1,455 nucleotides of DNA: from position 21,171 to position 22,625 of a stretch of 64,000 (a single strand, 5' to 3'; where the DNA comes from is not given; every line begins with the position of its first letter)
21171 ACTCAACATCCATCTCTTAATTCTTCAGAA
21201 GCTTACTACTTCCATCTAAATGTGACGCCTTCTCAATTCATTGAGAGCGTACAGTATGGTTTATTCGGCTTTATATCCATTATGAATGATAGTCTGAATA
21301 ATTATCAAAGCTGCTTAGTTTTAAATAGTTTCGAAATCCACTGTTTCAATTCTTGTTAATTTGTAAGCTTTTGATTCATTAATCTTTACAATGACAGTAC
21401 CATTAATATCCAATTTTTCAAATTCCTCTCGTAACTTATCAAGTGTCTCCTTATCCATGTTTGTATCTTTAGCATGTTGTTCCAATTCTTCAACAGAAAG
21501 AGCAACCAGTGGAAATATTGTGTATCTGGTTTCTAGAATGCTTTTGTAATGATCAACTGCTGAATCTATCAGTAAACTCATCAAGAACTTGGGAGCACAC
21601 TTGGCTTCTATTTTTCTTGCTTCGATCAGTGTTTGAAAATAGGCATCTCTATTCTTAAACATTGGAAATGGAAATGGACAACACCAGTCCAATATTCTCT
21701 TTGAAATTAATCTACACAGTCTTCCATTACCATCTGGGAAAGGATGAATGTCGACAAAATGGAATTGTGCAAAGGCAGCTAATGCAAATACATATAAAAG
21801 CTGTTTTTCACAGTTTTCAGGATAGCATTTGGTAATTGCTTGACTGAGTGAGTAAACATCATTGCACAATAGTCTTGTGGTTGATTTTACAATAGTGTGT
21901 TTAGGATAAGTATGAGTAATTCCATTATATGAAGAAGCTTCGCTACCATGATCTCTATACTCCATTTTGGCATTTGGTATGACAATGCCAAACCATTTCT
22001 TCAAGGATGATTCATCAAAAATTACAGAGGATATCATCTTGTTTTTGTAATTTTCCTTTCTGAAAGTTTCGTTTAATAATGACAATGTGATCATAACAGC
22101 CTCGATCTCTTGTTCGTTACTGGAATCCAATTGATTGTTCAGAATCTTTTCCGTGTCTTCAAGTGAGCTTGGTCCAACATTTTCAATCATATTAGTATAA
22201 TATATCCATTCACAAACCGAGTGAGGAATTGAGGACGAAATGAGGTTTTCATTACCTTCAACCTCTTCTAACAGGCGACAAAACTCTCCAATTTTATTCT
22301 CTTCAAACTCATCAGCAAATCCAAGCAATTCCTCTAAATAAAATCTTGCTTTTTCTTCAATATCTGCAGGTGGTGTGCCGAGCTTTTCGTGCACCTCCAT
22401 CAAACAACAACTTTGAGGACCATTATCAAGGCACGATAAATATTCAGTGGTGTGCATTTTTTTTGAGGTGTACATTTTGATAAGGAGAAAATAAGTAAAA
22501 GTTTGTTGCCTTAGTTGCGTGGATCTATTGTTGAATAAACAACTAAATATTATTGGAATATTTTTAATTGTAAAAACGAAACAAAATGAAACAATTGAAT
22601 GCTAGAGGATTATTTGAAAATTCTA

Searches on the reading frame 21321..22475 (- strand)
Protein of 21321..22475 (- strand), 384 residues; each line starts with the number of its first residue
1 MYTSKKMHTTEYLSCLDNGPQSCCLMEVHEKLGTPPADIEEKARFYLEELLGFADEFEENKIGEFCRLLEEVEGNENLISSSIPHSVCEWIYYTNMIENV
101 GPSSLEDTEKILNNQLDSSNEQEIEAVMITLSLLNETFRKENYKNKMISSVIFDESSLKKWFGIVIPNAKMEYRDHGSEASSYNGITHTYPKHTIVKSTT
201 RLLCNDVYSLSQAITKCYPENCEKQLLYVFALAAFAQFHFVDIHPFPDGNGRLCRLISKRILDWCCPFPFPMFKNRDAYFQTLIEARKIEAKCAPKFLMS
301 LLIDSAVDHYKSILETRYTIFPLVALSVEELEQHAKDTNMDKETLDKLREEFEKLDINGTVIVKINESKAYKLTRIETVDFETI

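Call 68: search_protein_families(library=pfam, max_evalue=0.00001, proteins=[window:21321-22475:-])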
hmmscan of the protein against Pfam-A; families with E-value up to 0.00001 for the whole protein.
window:21321-22475:- (384 aa): 1 family
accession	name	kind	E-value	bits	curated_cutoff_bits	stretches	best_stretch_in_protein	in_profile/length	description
PF02661.23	Fic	-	3.8e-09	37.7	24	1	165-261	14-92/93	Fic/DOC family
